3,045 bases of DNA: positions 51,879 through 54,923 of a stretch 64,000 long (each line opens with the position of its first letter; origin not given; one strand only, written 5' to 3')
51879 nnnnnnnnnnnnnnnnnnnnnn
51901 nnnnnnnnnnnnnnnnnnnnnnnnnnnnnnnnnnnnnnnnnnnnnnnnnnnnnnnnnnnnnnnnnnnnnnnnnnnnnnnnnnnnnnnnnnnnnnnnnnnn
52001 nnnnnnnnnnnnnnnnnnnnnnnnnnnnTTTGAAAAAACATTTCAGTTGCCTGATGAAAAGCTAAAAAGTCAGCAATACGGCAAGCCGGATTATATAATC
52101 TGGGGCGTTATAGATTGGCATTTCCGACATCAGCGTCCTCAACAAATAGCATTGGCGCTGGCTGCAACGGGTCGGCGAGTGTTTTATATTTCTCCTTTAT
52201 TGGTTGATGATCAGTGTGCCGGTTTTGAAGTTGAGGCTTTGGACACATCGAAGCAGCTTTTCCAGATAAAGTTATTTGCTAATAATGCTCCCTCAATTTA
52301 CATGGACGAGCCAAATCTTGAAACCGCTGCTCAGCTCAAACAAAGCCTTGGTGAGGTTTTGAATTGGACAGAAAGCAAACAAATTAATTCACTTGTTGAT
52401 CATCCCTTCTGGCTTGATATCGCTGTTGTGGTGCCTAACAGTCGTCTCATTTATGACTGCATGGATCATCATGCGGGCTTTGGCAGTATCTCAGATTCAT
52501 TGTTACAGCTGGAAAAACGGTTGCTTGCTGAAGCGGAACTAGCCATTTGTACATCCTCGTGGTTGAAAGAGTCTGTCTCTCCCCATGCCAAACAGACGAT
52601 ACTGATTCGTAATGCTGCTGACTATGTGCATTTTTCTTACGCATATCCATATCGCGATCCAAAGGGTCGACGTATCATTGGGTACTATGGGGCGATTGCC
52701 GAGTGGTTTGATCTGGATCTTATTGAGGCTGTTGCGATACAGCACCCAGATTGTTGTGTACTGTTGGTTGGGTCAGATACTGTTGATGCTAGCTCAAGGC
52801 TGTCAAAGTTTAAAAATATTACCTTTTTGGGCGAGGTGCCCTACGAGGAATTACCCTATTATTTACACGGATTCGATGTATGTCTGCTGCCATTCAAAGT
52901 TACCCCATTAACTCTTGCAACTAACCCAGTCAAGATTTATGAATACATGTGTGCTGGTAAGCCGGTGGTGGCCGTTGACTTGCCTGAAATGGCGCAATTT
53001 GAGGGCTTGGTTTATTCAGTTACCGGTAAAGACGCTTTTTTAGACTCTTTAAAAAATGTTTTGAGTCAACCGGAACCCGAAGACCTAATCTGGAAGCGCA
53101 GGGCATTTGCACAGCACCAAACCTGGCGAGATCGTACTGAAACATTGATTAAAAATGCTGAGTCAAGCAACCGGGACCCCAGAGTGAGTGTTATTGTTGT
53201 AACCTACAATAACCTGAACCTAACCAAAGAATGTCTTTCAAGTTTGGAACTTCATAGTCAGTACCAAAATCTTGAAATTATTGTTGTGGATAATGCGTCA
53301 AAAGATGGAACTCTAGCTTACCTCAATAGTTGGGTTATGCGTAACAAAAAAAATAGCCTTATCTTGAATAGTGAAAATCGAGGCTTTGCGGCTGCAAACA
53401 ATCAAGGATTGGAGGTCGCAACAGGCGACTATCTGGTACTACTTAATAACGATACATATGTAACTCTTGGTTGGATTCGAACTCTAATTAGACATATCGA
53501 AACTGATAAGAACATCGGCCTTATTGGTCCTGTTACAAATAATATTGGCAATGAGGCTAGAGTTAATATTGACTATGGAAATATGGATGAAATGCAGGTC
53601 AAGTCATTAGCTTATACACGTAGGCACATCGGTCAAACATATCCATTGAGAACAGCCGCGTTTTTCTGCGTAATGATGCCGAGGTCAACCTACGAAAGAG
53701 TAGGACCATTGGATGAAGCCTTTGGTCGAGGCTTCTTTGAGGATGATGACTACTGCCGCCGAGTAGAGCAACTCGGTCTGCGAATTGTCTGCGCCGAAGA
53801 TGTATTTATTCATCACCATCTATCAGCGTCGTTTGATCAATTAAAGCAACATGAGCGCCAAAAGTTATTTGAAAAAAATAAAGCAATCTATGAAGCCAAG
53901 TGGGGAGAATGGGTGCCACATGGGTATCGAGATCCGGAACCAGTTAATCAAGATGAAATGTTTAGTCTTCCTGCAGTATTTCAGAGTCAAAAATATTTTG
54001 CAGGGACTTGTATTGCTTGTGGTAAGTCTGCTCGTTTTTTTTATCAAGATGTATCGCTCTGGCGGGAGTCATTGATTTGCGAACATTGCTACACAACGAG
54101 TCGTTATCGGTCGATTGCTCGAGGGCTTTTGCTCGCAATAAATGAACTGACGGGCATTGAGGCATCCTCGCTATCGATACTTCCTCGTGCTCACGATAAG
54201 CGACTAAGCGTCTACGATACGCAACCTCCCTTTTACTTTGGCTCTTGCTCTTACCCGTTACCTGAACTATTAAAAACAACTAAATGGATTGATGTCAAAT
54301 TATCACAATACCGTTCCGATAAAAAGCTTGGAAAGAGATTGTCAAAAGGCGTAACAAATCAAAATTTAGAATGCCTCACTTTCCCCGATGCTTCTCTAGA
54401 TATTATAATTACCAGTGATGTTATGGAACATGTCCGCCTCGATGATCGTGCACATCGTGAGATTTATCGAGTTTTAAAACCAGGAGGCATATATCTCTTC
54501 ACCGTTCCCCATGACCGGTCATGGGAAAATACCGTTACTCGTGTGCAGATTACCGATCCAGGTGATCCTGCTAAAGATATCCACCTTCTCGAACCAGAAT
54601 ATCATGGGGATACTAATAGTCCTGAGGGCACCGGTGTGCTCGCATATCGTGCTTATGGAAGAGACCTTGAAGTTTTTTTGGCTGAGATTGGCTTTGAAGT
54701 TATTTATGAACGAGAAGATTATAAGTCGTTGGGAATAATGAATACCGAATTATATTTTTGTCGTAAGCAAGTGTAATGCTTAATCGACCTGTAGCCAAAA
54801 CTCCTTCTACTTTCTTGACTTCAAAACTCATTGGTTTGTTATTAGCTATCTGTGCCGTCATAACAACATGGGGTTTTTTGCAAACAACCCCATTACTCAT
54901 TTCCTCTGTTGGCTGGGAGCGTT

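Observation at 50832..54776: Single 1314-aa polypeptide combining two methyltransferase domains, a charged helical linker and two glycosyltransferase domains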

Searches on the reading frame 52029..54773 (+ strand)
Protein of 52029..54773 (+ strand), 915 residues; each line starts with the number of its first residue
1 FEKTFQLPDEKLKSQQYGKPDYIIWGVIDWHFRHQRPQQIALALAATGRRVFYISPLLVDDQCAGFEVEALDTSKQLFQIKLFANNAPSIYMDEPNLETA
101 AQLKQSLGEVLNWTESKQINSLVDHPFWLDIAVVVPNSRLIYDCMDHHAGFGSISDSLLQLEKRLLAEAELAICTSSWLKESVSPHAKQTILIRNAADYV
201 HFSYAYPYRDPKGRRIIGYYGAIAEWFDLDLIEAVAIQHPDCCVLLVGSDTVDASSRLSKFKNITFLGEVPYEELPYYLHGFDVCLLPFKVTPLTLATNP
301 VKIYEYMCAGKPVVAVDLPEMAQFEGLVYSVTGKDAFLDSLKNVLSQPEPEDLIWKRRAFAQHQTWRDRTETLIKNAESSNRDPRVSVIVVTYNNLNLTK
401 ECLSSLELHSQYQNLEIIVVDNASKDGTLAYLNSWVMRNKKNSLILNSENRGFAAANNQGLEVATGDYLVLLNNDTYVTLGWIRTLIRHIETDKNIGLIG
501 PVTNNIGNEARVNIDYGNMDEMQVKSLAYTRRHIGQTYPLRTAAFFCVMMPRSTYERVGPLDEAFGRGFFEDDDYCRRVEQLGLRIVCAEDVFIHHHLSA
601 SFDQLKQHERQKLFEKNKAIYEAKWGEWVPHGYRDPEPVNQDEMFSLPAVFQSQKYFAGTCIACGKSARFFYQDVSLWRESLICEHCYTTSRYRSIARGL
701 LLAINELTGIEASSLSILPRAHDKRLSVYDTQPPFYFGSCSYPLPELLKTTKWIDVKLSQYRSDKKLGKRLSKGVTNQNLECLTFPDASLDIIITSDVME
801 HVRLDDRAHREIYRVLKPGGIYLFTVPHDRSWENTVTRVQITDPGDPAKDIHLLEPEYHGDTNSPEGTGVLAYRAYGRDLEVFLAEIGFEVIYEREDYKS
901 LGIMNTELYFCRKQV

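Call 23: find_related_loci(query=A2, collection=genome_contigs, flank=10000)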
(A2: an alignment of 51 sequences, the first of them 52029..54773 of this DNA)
Query A2 (915 aa) in genome_contigs; peptide patterns used: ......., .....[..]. (x = any residue, [..] = any of these).
599 stretches matched a pattern (row limit reached: there are more); 585 encode a relative of the query (tblastn E <= 1e-3); the best 80 are kept; 80 distinct loci.
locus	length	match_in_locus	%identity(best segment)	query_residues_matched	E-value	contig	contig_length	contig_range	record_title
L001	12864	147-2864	67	5-915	0e+0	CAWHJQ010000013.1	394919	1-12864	MAG: uncultured delta proteobacterium isolate MFD01721.bin.2.181 genome assembly, contig: contig_4918, whole genome shot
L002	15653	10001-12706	68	5-913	0e+0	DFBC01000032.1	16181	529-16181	MAG TPA_asm: Cellvibrionales bacterium UBA3090 UBA3090_contig_85725, whole genome shotgun sequence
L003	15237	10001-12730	68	5-913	0e+0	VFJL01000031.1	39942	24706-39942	MAG: Nitrosomonadales bacterium isolate Bin_61_7 c_000002663802, whole genome shotgun sequence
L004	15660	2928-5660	65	5-914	0e+0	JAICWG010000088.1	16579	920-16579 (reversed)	MAG: Nitrospira sp. isolate LS_FP_2_bin.31 k141_5121864_length_16579_cov_13.6955, whole genome shotgun sequence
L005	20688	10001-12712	64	8-914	0e+0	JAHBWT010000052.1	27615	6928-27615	MAG: Nitrospira sp. isolate ACE_NIT12 NIT12_52, whole genome shotgun sequence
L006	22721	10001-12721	59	8-913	0e+0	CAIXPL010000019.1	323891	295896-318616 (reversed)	MAG: uncultured proteobacterium isolate C24_bin-1825 genome assembly, contig: bin-1825:19/38, whole genome shotgun seque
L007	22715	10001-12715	59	5-913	0e+0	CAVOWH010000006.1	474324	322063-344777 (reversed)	MAG: uncultured delta proteobacterium isolate MFD00032.bin.1.90 genome assembly, contig: contig_22516, whole genome shot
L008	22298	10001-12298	72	15-913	0e+0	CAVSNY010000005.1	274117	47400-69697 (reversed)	MAG: uncultured Gammaproteobacteria bacterium isolate MFD03066.bin.1.24 genome assembly, contig: contig_23305, whole gen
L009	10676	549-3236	62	14-913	0e+0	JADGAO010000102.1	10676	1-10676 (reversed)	MAG: Nitrospinota bacterium isolate nNGHbin12 nNGH_bin12_NODE_102_length_10676_cov_11.253554, whole genome shotgun seque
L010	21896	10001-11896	69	5-634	0e+0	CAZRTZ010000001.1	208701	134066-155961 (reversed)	MAG TPA_asm: uncultured Geobacteraceae bacterium isolate SRP231805_co3_153 genome assembly, contig: NODE_2_length_208701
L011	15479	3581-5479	68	5-635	0e+0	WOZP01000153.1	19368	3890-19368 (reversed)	MAG: Rugosibacter sp. isolate WOFB27 NODE_1092_length_19368_cov_8.909646, whole genome shotgun sequence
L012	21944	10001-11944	64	3-648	0e+0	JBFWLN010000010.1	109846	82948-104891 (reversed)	MAG: Desulfobulbus sp. isolate CA_2019_NHSR_67 NODE_504_length_109846_cov_16.991451_NHSR, whole genome shotgun sequence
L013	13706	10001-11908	63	4-637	0e+0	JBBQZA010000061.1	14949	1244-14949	MAG: Burkholderiales bacterium isolate Co_metawrap_2193 Cmw_2193_k141_17980656_length_14949_cov_9.0000, whole genome sho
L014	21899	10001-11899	62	3-633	0e+0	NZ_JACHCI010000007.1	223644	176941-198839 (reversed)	Janthinobacterium sp. S3T4 Ga0401195_07, whole genome shotgun sequence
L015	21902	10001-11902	62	3-634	0e+0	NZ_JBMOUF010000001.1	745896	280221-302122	Janthinobacterium sp. Mn2066 NODE_1_length_745896_cov_72.272361, whole genome shotgun sequence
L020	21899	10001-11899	59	5-635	0e+0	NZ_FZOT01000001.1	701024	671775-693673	Noviherbaspirillum humi strain U15, whole genome shotgun sequence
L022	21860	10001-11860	58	19-637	0e+0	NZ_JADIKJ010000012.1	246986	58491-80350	Dyella jejuensis strain JP1 scaffold12_size246986, whole genome shotgun sequence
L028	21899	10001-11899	56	4-635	0e+0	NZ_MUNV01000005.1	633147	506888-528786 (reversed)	Rhodanobacter sp. B04 NODE_1_length_633147_cov_14.1171_ID_1, whole genome shotgun sequence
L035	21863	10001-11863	56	18-636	0e+0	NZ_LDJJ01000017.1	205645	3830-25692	Stenotrophomonas terrae strain DSM 18941 contig_17, whole genome shotgun sequence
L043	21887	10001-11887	55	14-639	0e+0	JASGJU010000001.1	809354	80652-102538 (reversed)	MAG: Pseudoxanthomonas sp. isolate 5N501 JMF-2111-06-0005.ont.bin.501_0, whole genome shotgun sequence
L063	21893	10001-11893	54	12-636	0e+0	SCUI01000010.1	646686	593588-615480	MAG: Lysobacteraceae bacterium isolate FW602_bin.31 FW602_bin.31-104412, whole genome shotgun sequence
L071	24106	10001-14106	52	21-634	0e+0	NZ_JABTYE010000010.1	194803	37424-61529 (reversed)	Cupriavidus gilardii strain USM5 USM5_assembled_contig_10, whole genome shotgun sequence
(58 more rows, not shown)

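Call 39: predict_structure(alignment_id=A2)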
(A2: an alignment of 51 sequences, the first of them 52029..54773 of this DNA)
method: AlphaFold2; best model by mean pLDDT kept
length: 915 residues; sequences in the alignment: 51
mean_pLDDT: 86.3   pTM: 0.68
mean pLDDT of the five models: 86.3, 83.3, 82.7, 80.8, 80.3
residues with pLDDT >= 90: 515; 70-90: 307; 50-70: 49; < 50: 44
segments of 3 or more residues with pLDDT < 50: 636-646, 840-846, 849-872
pLDDT, mean of each block of 10 residues (from residue 1): 73 89 82 70 94 95 93 91 92 87 95 93 93 95 80 78 93 90 90 91 88 93 82 96 90 85 91 90 93 77 91 92 91 94 91 95 93 94 94 89 93 94 89 92 87 89 97 91 95 94 72 83 90 90 87 96 82 91 93 78 70 87 85 50 49 86 94 83 91 95 96 93 93 83 93 92 85 87 93 83 80 96 88 69 46 37 46 74 94 90 91 92
secondary structure, 60 per line:
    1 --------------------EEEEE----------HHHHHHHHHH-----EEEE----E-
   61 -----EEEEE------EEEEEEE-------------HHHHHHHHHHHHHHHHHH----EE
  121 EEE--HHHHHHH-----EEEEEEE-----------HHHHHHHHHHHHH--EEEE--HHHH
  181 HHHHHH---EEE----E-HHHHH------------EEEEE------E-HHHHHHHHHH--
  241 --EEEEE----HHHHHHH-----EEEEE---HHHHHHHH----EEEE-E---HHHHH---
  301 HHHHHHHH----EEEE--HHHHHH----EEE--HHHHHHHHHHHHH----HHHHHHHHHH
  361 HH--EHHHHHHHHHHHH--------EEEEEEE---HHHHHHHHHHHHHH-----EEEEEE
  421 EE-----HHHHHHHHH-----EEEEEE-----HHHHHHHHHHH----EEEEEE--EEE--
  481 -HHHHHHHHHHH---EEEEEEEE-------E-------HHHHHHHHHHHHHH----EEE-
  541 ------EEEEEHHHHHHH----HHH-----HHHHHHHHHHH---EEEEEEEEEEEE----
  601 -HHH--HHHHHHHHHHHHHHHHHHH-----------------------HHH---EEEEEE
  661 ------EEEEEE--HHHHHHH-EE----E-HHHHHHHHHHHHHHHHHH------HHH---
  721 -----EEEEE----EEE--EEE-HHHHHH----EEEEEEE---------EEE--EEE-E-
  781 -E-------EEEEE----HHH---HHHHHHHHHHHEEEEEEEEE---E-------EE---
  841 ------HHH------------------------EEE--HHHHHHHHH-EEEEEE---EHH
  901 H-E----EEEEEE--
elements in order (helices of 4 or more, strands of 3 or more residues): E21-25 H36-45 E51-54 E66-70 E77-83 H97-114 E119-123 H126-132 E138-144 H156-168 E171-174 H177-186 E190-192 H199-203 E216-220 H229-238 E243-247 H252-258 E264-268 H272-279 E284-287 H293-297 H301-308 E313-316 H319-324 E329-331 H334-346 H351-362 H366-377 E386-392 H396-409 E415-422 H428-436 E442-447 H453-463 E468-473 E476-478 H482-492 E496-503 H519-532 E537-539 E547-551 H552-558 H571-581 E585-596 H607-625 E655-660 E667-672 H675-681 H691-708 E726-730 E735-737 E740-742 H744-749 E754-760 E770-772 E775-777 E790-794 H805-815 E816-824 E874-876 H879-887 E889-894 E908-913

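Call 41: fold_search(model_id=the predicted structure, library=pdb)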
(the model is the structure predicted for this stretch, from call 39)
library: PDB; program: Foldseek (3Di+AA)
matches with E <= 10: 1650; with E <= 0.001: 617
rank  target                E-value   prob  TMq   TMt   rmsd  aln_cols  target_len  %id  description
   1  3c48_B                4.0e-13  1.00  0.21  0.43  10.9       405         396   16  Structure of the retaining glycosyltransferase MshA: The first step in mycothiol biosynthesis. Organism: Corynebacteri (released 2008-03-25)
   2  6kih_B                2.3e-12  1.00  0.33  0.71   4.5       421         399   19  Sucrose-phosphate synthase (tll1590) from Thermosynechococcus elongatus (released 2020-05-27)
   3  3c4q_A                2.5e-12  1.00  0.32  0.69   5.0       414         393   15  Structure of the retaining glycosyltransferase MshA : The first step in mycothiol biosynthesis. Organism : Corynebacte (released 2008-04-01)
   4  6kih_A                2.7e-12  1.00  0.31  0.66   4.9       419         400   18  Sucrose-phosphate synthase (tll1590) from Thermosynechococcus elongatus (released 2020-05-27)
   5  6s22_A                3.8e-12  1.00  0.21  0.35  13.4       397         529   15  Crystal structure of the TgGalNAc-T3 in complex with UDP, manganese and FGF23c (released 2019-12-25)
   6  3c48_A                7.5e-12  1.00  0.21  0.42  10.9       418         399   15  Structure of the retaining glycosyltransferase MshA: The first step in mycothiol biosynthesis. Organism: Corynebacteri (released 2008-03-25)
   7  6s24_A                7.9e-12  1.00  0.21  0.34  14.1       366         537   16  Crystal structure of the TgGalNAc-T3 in complex with UDP, manganese and the peptide 3 (released 2019-12-25)
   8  3c4q_B                2.7e-11  1.00  0.31  0.67   6.8       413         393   15  Structure of the retaining glycosyltransferase MshA : The first step in mycothiol biosynthesis. Organism : Corynebacte (released 2008-04-01)
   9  7qsg_A                2.8e-11  1.00  0.30  0.66   5.6       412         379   16  Methylmannose polysaccharide mannosyltransferase from M. hassiacum (released 2023-01-25)
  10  6nqt_E                5.0e-11  1.00  0.20  0.36  12.8       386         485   14  GalNac-T2 soaked with UDP-sugar (released 2020-01-29)
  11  6e4r_A                5.8e-11  1.00  0.20  0.36  20.0       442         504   15  Crystal Structure of the Drosophila Melanogaster Polypeptide N-Acetylgalactosaminyl Transferase PGANT9B (released 2018-09-12)
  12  6yv7_B                6.1e-11  1.00  0.19  0.48   5.5       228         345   23  Mannosyltransferase PcManGT from Pyrobaculum calidifontis (released 2020-07-22)
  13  6nqt_F                7.1e-11  1.00  0.21  0.39   7.4       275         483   16  GalNac-T2 soaked with UDP-sugar (released 2020-01-29)
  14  2bis_A                8.7e-11  1.00  0.31  0.59   6.6       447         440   12  Structure of glycogen synthase from Pyrococcus abyssi (released 2005-11-28)
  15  6e4q_D                1.1e-10  1.00  0.21  0.36   6.9       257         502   17  Crystal Structure of the Drosophila Melanogaster Polypeptide N-Acetylgalactosaminyl Transferase PGANT9A in Complex wit (released 2018-09-12)
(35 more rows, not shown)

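Call 49: search_protein_families(library=pfam, proteins=[L014:8705-9760:+, L022:8678-9718:+, L028:8690-9757:+, L010:8015-9754:+, L005:7946-9745:+, L043:7892-9733:+, L071:7409-9709:+, L035:8165-9721:+, L063:7325-9742:+, L020:7970-9754:+], max_evalue=0.001)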
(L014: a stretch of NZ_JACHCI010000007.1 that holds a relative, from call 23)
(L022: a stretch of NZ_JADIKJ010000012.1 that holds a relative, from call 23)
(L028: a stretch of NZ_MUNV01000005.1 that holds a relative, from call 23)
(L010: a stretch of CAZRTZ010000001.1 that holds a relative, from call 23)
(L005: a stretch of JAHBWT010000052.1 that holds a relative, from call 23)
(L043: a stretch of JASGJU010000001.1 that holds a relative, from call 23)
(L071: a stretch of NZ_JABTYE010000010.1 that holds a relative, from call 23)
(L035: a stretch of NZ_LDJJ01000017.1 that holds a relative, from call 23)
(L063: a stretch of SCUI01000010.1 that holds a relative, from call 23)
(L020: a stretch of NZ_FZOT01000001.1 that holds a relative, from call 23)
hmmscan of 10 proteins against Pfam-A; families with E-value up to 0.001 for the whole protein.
L014:8705-9760:+ (352 aa): 5 families
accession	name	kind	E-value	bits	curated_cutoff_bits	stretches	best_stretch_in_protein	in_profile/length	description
PF13847.12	Methyltransf_31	-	1.6e-10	41.3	27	1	53-139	4-97/145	Methyltransferase domain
PF13649.12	Methyltransf_25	-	3.8e-10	40.8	27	1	57-132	2-80/97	Methyltransferase domain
PF08242.18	Methyltransf_12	-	4.7e-09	37.3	30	1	58-136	2-85/98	Methyltransferase domain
PF08241.18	Methyltransf_11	-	2.4e-08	34.9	21.2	1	57-136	1-80/95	Methyltransferase domain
PF13489.12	Methyltransf_23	-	4.4e-06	27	27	1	43-143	14-108/164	Methyltransferase domain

L022:8678-9718:+ (347 aa): 2 families
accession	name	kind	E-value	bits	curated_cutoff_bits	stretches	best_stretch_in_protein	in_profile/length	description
PF13469.12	Sulfotransfer_3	-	1.2e-06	29.4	27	1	13-209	3-215/216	Sulfotransferase family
PF00685.33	Sulfotransfer_1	-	0.00028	20.8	22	1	12-153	4-110/255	Sulfotransferase domain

L028:8690-9757:+ (356 aa): 1 family
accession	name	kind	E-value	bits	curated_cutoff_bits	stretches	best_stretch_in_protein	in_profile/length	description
PF16261.11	DUF4915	-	8.2e-26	91.4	35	1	73-274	93-309/316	Domain of unknown function (DUF4915)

L010:8015-9754:+ (580 aa): 10 families
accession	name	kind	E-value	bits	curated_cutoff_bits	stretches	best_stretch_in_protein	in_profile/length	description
PF04724.18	Glyco_transf_17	-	1.7e-32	113.3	26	1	2-262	75-337/348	Glycosyltransferase family 17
PF13489.12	Methyltransf_23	-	7.4e-21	75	27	1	314-466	20-161/164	Methyltransferase domain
PF13847.12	Methyltransf_31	-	7.3e-15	55.4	27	1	315-436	2-128/145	Methyltransferase domain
PF08241.18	Methyltransf_11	-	2.9e-12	47.5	21.2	1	321-415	1-95/95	Methyltransferase domain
PF08242.18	Methyltransf_12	-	2e-11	44.9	30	1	321-412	1-97/98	Methyltransferase domain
PF13649.12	Methyltransf_25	-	7.9e-10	39.7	27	1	320-411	1-97/97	Methyltransferase domain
PF07021.18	MetW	-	8.2e-07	29.3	21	1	309-444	6-135/193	Methionine biosynthesis protein MetW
PF05401.17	NodS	-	4.5e-05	23.8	24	1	317-416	44-145/201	Nodulation protein S (NodS)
PF01728.25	FtsJ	-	0.00042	20.7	24.1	0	310-386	15-97/181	FtsJ-like methyltransferase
PF02353.26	CMAS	-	0.00047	20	27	0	318-395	64-142/273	Mycolic acid cyclopropane synthetase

L005:7946-9745:+ (600 aa): 8 families
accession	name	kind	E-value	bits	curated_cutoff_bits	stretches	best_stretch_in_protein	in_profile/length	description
PF08242.18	Methyltransf_12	-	7.8e-14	52.6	30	1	90-188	1-98/98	Methyltransferase domain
PF08241.18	Methyltransf_11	-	1e-10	42.5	21.2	1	90-190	1-95/95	Methyltransferase domain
PF13489.12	Methyltransf_23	-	1.5e-10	41.5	27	1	76-242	12-159/164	Methyltransferase domain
PF13649.12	Methyltransf_25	-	1.7e-09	38.7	27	1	89-186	1-97/97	Methyltransferase domain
PF05401.17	NodS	-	1.9e-05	25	24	1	86-190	44-144/201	Nodulation protein S (NodS)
PF02353.26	CMAS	-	1.9e-05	24.6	27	0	89-190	66-164/273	Mycolic acid cyclopropane synthetase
PF00398.26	RrnaAD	-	2.9e-05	23.8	24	1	88-147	33-92/263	Ribosomal RNA adenine dimethylase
PF13847.12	Methyltransf_31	-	0.00013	22.2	27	1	89-191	7-110/145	Methyltransferase domain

L043:7892-9733:+ (614 aa): 2 families
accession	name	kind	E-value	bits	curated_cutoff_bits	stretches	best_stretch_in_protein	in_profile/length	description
PF13439.12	Glyco_transf_4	-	8.6e-18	65.4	28.5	1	14-171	1-166/170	Glycosyltransferase Family 4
PF13579.12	Glyco_trans_4_4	-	1.7e-14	54.9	29.7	1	15-169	1-157/158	Glycosyl transferase 4-like domain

L071:7409-9709:+ (767 aa): 8 families
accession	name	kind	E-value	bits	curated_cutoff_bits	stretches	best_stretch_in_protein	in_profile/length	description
PF05159.20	Capsule_synth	-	1.8e-16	60.9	20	1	358-498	134-288/310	Capsule polysaccharide biosynthesis protein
PF00132.30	Hexapep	-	2.1e-12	46.6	27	1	109-143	2-36/36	Bacterial transferase hexapeptide (six repeats)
PF14602.12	Hexapep_2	-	1.6e-09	37.8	27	1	108-140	1-31/34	Hexapeptide repeat of succinyl-transferase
PF16515.11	HIP1_clath_bdg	-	7.2e-05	23.5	28.8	0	635-731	4-93/99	Clathrin-binding domain of Huntingtin-interacting protein 1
PF10473.14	CENP-F_leu_zip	-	9.9e-05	22.9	34.5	0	571-664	46-139/140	Leucine-rich repeats of kinetochore protein Cenp-F/LEK1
PF13851.11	GAS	-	0.00017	21.5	32.3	1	562-705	49-196/200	Growth-arrest specific micro-tubule binding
PF05010.19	TACC_C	-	0.0003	21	29.9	0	554-643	16-106/201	Transforming acidic coiled-coil-containing protein (TACC), C-terminal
PF17675.6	APG6_N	-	0.00049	21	45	1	555-651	11-106/132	Apg6 coiled-coil region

L035:8165-9721:+ (519 aa): 5 families
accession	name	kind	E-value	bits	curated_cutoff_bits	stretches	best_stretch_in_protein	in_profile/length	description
PF08242.18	Methyltransf_12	-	2e-12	48.1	30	1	144-231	2-93/98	Methyltransferase domain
PF13489.12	Methyltransf_23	-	1.8e-07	31.5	27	1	130-247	12-130/164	Methyltransferase domain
PF13847.12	Methyltransf_31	-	1.8e-07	31.3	27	1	141-227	6-98/145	Methyltransferase domain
PF13649.12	Methyltransf_25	-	2.1e-07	31.9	27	1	144-229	3-92/97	Methyltransferase domain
PF08241.18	Methyltransf_11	-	3e-06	28.2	21.2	1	144-227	2-84/95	Methyltransferase domain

L063:7325-9742:+ (806 aa): 0 families

L020:7970-9754:+ (595 aa): 2 families
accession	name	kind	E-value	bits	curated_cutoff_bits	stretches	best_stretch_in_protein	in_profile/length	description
PF04724.18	Glyco_transf_17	-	1.1e-31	110.6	26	1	2-236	75-299/348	Glycosyltransferase family 17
PF13489.12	Methyltransf_23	-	3.9e-10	40.2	27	1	291-395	5-114/164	Methyltransferase domain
